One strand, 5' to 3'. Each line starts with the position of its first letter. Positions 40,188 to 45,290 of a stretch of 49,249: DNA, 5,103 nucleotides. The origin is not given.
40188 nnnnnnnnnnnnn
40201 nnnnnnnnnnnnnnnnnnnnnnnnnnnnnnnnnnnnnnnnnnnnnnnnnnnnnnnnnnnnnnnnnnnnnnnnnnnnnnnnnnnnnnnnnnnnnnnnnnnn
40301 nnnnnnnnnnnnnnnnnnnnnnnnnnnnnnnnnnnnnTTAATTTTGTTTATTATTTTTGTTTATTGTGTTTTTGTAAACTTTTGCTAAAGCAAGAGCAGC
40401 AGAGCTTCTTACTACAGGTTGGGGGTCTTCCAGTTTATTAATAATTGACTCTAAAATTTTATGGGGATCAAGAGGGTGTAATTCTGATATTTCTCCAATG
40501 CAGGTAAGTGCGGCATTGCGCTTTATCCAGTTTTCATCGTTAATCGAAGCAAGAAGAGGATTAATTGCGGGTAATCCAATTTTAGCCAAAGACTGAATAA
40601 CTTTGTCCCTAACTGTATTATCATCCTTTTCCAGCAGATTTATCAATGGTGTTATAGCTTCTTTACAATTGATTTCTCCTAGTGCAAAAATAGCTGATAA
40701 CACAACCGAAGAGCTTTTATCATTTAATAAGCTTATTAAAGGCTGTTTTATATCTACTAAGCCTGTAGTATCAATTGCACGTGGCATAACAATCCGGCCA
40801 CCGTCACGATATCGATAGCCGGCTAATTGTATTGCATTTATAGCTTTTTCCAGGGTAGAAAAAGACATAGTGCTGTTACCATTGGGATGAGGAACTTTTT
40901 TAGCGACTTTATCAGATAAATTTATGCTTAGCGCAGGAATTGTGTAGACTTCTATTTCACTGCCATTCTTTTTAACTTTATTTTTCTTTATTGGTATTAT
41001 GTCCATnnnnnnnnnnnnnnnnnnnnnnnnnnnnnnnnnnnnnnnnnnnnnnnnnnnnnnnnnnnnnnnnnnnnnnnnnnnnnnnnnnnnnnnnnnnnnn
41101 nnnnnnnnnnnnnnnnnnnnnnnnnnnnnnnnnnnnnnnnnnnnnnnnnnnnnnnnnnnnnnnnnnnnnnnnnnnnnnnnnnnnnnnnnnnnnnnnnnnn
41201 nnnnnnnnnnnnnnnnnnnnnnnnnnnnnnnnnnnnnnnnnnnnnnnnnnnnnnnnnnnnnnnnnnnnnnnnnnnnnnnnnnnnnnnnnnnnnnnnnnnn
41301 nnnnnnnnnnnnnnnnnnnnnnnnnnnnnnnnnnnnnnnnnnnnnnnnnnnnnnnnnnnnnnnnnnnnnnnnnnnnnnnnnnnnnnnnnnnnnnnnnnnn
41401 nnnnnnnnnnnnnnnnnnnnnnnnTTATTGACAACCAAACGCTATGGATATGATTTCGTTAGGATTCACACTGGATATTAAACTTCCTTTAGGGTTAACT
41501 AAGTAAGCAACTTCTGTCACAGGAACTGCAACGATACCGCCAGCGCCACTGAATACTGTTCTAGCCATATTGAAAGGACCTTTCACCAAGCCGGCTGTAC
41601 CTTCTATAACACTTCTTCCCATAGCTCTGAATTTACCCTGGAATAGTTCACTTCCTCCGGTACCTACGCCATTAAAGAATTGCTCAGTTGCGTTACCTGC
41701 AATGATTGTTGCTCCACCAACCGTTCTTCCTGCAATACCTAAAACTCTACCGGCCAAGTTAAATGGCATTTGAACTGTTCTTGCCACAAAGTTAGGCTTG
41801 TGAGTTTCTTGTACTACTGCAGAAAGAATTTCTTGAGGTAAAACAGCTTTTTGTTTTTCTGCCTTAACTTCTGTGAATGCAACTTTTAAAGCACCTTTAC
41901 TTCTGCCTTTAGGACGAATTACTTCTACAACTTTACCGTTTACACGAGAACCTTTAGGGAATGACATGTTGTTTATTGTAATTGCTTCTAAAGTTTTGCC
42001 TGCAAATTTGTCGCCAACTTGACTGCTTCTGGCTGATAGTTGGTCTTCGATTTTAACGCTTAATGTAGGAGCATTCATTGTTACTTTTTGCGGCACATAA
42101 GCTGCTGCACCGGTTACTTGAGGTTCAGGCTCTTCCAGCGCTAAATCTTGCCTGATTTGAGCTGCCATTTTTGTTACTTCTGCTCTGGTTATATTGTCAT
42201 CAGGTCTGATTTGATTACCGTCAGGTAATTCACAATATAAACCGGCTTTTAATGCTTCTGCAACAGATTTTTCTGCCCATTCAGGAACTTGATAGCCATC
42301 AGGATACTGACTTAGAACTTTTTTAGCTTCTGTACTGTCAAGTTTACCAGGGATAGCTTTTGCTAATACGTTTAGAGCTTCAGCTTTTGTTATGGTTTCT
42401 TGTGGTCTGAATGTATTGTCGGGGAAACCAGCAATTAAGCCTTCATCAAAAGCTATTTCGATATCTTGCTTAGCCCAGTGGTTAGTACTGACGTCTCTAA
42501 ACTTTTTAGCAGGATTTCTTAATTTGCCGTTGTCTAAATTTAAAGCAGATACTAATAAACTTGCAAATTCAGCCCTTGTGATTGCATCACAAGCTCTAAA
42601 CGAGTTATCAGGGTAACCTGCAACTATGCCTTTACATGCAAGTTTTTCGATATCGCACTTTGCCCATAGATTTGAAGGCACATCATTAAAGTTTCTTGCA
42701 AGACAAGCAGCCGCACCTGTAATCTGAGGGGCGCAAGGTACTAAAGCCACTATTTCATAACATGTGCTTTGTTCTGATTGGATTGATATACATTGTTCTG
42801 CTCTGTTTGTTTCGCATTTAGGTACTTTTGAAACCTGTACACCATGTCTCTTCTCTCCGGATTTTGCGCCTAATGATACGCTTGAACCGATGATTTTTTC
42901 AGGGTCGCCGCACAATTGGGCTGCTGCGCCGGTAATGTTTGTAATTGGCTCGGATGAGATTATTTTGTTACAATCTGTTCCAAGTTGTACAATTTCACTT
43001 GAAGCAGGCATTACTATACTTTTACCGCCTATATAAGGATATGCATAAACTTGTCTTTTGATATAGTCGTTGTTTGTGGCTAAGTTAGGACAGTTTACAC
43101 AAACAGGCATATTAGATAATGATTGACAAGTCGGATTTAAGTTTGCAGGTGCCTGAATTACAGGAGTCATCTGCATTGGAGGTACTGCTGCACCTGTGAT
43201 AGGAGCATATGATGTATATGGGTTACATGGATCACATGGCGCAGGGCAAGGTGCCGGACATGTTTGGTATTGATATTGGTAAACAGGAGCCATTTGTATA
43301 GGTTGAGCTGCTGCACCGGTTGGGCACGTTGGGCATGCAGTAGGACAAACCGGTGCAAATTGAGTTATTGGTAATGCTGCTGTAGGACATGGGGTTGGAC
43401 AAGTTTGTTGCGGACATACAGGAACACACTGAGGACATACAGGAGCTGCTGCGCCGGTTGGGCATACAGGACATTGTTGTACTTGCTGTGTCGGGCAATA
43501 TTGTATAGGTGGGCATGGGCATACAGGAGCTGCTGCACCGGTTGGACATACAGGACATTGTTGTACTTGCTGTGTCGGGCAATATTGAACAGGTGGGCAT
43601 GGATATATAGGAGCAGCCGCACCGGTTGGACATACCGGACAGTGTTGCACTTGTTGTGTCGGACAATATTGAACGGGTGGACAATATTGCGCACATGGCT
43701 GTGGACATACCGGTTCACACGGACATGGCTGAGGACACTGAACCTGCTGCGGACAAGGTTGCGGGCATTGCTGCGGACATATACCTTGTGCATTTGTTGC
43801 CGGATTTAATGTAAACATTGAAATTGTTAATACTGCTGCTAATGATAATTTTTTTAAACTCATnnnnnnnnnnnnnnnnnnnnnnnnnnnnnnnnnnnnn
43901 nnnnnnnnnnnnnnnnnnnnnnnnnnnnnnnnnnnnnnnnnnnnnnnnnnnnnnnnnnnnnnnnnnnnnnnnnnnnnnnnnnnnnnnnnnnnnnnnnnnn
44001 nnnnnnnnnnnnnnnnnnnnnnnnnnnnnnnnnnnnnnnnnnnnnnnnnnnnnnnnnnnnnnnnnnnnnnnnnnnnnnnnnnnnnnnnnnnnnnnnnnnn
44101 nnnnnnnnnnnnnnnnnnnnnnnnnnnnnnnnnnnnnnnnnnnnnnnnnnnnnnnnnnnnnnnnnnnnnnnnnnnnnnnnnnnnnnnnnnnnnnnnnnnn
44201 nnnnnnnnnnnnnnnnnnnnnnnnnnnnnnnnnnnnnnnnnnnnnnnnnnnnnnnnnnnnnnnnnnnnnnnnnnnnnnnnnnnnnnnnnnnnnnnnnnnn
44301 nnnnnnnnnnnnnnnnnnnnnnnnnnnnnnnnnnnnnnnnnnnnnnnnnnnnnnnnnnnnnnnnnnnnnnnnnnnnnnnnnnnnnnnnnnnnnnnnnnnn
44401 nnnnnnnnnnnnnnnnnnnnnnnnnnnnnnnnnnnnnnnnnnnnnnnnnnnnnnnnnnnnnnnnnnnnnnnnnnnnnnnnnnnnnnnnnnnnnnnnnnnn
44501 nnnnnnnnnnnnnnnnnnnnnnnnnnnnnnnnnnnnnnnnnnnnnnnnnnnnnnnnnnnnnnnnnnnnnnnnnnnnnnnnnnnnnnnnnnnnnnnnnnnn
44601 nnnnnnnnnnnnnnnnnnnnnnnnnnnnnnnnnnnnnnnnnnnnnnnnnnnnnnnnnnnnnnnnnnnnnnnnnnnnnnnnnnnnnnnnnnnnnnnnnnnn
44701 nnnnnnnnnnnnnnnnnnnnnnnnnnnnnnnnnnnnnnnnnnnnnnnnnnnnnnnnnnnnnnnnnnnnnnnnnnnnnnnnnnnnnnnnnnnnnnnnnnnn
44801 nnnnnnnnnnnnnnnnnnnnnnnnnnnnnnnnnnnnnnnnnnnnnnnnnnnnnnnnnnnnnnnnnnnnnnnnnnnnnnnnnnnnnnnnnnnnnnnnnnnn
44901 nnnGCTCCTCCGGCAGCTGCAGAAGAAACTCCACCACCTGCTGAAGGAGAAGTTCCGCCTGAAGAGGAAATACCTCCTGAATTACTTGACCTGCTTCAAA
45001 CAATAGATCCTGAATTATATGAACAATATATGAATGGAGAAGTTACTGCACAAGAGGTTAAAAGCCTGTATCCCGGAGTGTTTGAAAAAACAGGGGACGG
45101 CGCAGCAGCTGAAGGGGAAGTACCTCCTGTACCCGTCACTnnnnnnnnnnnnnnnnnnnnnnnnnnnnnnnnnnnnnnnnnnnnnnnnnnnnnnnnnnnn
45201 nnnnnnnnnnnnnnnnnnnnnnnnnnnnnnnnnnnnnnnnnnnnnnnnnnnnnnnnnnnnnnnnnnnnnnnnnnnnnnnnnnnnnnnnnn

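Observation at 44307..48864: Island of four consecutive low-complexity, probably disordered proteins without signal peptides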

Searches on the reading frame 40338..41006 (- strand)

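Call 40: search_protein_families(library=pfam, proteins=[window:40338-41006:-], max_evalue=0.001)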
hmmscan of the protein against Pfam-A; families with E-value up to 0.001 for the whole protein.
window:40338-41006:- (222 aa): 8 families
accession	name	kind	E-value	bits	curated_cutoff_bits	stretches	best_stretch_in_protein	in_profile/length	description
PF13646.12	HEAT_2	-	9.7e-21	74.3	27.7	2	89-168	3-85/88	HEAT repeats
PF02985.28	HEAT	-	1.2e-19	68.9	23.5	0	148-176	2-30/31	HEAT repeat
PF13513.12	HEAT_EZ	-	1.8e-14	54.3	27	1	160-209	1-54/55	HEAT-like repeat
PF01602.26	Adaptin_N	-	1.1e-09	37.9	37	1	148-214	81-145/524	Adaptin N terminal region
PF03130.22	HEAT_PBS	-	2e-09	37.5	20.9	1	104-126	4-26/27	PBS lyase HEAT-like repeat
PF12717.13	Cnd1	-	1.4e-08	35.4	26.4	1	146-214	21-89/162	non-SMC mitotic condensation complex subunit 1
PF21581.3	SCD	-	0.00051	20.7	27.5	0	190-217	37-64/75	Stromalin conservative domain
PF12765.13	Cohesin_HEAT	-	0.00081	20.2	21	0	183-203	18-38/42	HEAT repeat associated with sister chromatid cohesion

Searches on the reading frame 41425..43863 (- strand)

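Call 5: search_protein_families(library=pfam, proteins=[window:41425-43863:-], max_evalue=1)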
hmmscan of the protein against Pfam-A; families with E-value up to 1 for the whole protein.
window:41425-43863:- (812 aa): 2 families
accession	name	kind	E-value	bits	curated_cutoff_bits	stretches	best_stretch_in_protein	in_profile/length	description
PF00395.25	SLH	-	3e-31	107.6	20.8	3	454-496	1-43/44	S-layer homology domain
PF14805.11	THDPS_N_2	-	0.17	12.5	25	0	442-472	35-65/67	Tetrahydrodipicolinate N-succinyltransferase N-terminal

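Call 6: search_protein_families(library=ncbifam, proteins=[window:41425-43863:-], max_evalue=1)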
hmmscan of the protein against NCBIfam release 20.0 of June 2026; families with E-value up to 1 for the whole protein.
window:41425-43863:- (812 aa): 2 families
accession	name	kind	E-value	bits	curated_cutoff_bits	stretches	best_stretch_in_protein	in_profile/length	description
NF033190.2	inl_like_NEAT_1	exception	9.9e-13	47.2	1275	1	391-537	581-719/754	NEAT domain-containing leucine-rich repeat protein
NF033921.0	por_somb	subfamily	6.7e-08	31.6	100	2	392-442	7-58/485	iron uptake porin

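Call 52: search_protein_families(library=phrogs, proteins=[L001:5159-5635:-, L001:2926-3507:-, L001:2224-2499:-, L001:682-1755:-], max_evalue=0.01)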
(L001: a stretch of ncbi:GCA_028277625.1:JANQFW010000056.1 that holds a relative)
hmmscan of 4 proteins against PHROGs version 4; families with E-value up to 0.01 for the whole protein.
L001:5159-5635:- (158 aa): 0 families

L001:2926-3507:- (193 aa): 0 families

L001:2224-2499:- (91 aa): 0 families

L001:682-1755:- (357 aa): 0 families

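Call 53: search_protein_families(library=pfam, proteins=[L001:5159-5635:-, L001:2926-3507:-, L001:2224-2499:-, L001:682-1755:-, L001:7888-8274:-, L001:8545-9510:-, L002:4066-4956:-, L002:287-1132:-, L002:1583-2023:-, L001:3928-4668:-], max_evalue=0.1)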
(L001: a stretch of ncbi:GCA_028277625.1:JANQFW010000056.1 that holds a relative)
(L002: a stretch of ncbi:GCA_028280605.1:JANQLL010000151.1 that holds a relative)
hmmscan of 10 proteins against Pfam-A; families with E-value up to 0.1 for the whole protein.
L001:5159-5635:- (158 aa): 0 families

L001:2926-3507:- (193 aa): 0 families

L001:2224-2499:- (91 aa): 1 family
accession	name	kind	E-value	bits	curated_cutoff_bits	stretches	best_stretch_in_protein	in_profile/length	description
PF20451.3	Calmod_bind_M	-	0.071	14.1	24.5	0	47-84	14-51/67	Calmodulin binding protein central domain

L001:682-1755:- (357 aa): 1 family
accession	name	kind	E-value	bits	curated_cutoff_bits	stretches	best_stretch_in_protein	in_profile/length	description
PF07382.16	HC2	-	0.00018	22.1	40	1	9-89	53-133/194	Histone H1-like nucleoprotein HC2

L001:7888-8274:- (128 aa): 0 families

L001:8545-9510:- (321 aa): 0 families

L002:4066-4956:- (296 aa): 1 family
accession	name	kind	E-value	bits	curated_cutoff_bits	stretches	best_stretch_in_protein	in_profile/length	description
PF00937.23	CoV_nucleocap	-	0.063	12.8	30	1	8-82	136-201/342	Coronavirus nucleocapsid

L002:287-1132:- (281 aa): 1 family
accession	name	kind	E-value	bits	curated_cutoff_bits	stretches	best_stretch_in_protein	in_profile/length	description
PF12118.13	SprA-related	-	0.041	13.6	27.3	1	14-113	56-155/335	SprA-related family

L002:1583-2023:- (146 aa): 0 families

L001:3928-4668:- (246 aa): 0 families

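Call 87: search_protein_families(library=pfam, proteins=[L004:16255-18135:-, L004:18296-19237:+, L004:19234-20361:+], max_evalue=0.01)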
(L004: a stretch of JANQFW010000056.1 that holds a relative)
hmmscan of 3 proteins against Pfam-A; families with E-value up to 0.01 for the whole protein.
L004:16255-18135:- (626 aa): 24 families
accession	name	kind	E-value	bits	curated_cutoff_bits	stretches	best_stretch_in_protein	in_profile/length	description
PF07719.23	TPR_2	-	8.1e-37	122.7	27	4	158-188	3-33/34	Tetratricopeptide repeat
PF14559.12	TPR_19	-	1.6e-35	121.7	25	4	201-265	2-66/68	Tetratricopeptide repeat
PF13414.12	TPR_11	-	3.6e-32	110.2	26.8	5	201-236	5-40/42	TPR repeat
PF13432.12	TPR_16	-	4e-31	107.5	32.7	3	199-252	6-59/65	Tetratricopeptide repeat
PF00515.34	TPR_1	-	2.7e-27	93.9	27.8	3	157-188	2-33/34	Tetratricopeptide repeat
PF13428.12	TPR_14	-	1.4e-25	87.6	23.5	2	76-117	2-43/44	Tetratricopeptide repeat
PF13431.12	TPR_17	-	4.7e-25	86.2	24.4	2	213-244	2-33/34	Tetratricopeptide repeat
PF13181.12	TPR_8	-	6.7e-24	82.4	25.7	3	157-187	2-32/34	Tetratricopeptide repeat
PF13424.12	TPR_12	-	1.6e-21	76.7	30.1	3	158-218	5-73/77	Tetratricopeptide repeat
PF25062.1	ARM_TT21_N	-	9.1e-15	55.4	40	1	52-260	5-204/222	Tetratricopeptide repeat protein 21 N-terminal ARM repeat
PF13174.12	TPR_6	-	9.2e-15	54.6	26.3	1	77-108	2-33/33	Tetratricopeptide repeat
PF12895.13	ANAPC3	-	4.3e-14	53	27.2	1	170-248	3-80/82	Anaphase-promoting complex, cyclosome, subunit 3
PF23914.1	TPR_CcmH_CycH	-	3.2e-12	47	42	1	262-353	54-148/158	Cytochrome c-type biogenesis protein H TPR domain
PF13176.12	TPR_7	-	4.2e-11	42.5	27.9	0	158-187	1-30/36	Tetratricopeptide repeat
PF24575.1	TPR_Slam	-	8.1e-09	36.3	35.2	0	203-243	60-100/104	Surface lipoprotein assembly modifier, N-terminal TPR repeats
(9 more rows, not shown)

L004:18296-19237:+ (313 aa): 5 families
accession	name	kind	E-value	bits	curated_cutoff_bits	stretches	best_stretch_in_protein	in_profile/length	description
PF00589.27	Phage_integrase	-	7.5e-47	159.7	27.1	1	116-291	2-171/172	Phage integrase family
PF02899.23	Phage_int_SAM_1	-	4.9e-16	59.2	22.3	1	14-94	1-83/83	Phage integrase, N-terminal SAM-like domain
PF13495.12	Phage_int_SAM_4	-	2.9e-13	50.5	27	1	13-92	1-80/85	Phage integrase, N-terminal SAM-like domain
PF13102.12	Phage_int_SAM_5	-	0.00074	20.3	22.3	0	55-102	47-94/98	Phage integrase SAM-like domain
PF16795.10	Phage_integr_3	-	0.00086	19.7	27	0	233-280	91-138/161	Archaeal phage integrase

L004:19234-20361:+ (375 aa): 6 families
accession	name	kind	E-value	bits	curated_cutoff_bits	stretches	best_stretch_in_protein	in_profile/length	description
PF13570.13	Beta-prop_ACSF4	-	6.8e-65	220.1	133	2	191-374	51-241/329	Beta-alanine-activating enzyme, beta-propeller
PF13360.13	PQQ_2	-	2.5e-39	135.8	27.6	3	57-257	12-225/233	Outer membrane protein assembly factor BamB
PF01011.28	PQQ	-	4e-10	39.5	26.7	1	59-191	28-146/595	Glucose/ethanol/alcohol dehydrogenase, beta-propeller domain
PF25293.1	Beta-prop_EMC1_N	-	2.1e-07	31.3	34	0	78-184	31-144/219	EMC1 N-terminal beta-propeller domain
PF24807.1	WD40_CDC20-Fz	-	5.8e-06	26.3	200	1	111-181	55-125/292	CDC20/Fizzy WD40 domain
PF23414.1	Beta-prop_EML_2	-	6.3e-05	22.9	90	0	88-180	20-114/266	Echinoderm microtubule-associated protein second beta-propeller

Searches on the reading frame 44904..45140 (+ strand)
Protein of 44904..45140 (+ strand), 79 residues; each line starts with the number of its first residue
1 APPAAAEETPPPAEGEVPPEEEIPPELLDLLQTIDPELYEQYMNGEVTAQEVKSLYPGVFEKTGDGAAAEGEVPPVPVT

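Call 80: find_homologous_proteins(query=window:44904-45140:+, max_evalue=1)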
Query window:44904-45140:+: 75 candidates shared short words with the query, none scored E <= 1.
